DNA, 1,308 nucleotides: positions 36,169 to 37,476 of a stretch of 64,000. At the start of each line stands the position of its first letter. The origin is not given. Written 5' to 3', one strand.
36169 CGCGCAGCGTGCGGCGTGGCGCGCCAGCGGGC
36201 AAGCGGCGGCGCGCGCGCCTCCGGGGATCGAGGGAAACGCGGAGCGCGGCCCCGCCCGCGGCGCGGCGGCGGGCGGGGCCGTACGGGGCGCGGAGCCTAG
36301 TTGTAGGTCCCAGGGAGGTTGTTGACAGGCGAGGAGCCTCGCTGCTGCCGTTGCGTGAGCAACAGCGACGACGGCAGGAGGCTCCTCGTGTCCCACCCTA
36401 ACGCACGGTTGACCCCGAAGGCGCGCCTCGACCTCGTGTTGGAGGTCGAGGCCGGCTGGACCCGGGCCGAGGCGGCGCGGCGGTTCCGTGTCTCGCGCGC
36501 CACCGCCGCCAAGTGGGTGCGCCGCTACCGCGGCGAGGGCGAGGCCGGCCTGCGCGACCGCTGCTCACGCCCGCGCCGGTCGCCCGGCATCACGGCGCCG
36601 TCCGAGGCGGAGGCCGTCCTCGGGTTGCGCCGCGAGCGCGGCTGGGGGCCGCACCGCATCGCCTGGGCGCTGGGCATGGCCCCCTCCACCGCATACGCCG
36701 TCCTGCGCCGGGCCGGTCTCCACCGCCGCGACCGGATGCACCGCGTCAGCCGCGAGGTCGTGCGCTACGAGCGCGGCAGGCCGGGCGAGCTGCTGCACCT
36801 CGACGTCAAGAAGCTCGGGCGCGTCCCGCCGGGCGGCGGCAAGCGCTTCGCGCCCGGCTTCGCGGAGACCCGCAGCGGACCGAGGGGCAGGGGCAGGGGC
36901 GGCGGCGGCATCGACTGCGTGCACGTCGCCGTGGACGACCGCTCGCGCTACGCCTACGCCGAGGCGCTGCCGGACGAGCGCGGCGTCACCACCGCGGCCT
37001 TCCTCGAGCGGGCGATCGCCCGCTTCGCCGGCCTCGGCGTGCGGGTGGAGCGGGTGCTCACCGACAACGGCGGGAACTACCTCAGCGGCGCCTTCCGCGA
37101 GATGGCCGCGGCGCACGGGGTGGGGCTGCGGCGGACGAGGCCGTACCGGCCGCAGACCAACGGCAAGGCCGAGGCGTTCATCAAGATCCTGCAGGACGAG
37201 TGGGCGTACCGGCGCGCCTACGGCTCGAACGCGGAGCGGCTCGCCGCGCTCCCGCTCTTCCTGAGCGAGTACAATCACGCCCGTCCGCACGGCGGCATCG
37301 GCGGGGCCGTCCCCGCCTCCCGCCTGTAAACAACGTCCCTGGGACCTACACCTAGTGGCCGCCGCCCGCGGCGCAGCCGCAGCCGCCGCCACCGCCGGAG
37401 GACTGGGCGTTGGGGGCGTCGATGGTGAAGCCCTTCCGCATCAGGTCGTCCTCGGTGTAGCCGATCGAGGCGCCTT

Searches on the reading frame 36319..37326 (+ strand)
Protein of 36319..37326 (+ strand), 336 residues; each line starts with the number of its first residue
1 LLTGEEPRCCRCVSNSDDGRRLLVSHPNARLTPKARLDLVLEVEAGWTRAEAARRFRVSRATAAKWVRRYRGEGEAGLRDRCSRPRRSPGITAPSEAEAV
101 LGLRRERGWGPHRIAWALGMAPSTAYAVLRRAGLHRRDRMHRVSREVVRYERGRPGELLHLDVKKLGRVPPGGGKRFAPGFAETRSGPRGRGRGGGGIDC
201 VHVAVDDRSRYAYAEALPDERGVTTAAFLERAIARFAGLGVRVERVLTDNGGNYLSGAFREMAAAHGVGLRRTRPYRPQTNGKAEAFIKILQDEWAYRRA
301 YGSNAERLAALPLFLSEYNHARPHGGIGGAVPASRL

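Call 46: search_protein_families(library=pfam, proteins=[window:36319-37326:+], max_evalue=0.01)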
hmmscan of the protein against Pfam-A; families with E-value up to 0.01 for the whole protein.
window:36319-37326:+ (336 aa): 12 families
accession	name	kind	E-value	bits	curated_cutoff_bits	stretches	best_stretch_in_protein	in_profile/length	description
PF00665.32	rve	-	7.7e-16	58.7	32.6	1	198-278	23-102/102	Integrase core domain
PF13683.12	rve_3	-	4.4e-14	52.4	26.5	1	267-332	2-67/67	Integrase core domain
PF13518.12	HTH_28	-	1.2e-13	51.3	25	1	36-85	2-51/52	Helix-turn-helix domain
PF13384.12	HTH_23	-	2.7e-13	49.7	24.6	1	33-79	4-50/50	Homeodomain-like domain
PF13011.12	LZ_Tnp_IS481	-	1.8e-12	47.8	22.2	1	25-105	3-84/85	leucine-zipper of insertion element IS481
PF13551.12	HTH_29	-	1.6e-10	41.4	28.1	1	36-91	1-56/64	Winged helix-turn helix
PF13565.12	HTH_32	-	2e-10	41.5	33.7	1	62-129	1-73/73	Homeodomain-like domain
PF06056.18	Terminase_5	-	2.2e-05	24.8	20.3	0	46-81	13-47/58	Putative ATPase subunit of terminase (gpP-like)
PF01527.26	HTH_Tnp_1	-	6.8e-05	23.5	24.1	1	29-81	5-57/75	Transposase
PF08281.18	Sigma70_r4_2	-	0.0035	17.4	25.7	0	30-69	10-49/54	Sigma-70, region 4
PF12728.13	HTH_17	-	0.0037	17.9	27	0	50-69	5-24/51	Helix-turn-helix domain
PF13560.12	HTH_31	-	0.0098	16.6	27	0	44-67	12-35/64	Helix-turn-helix domain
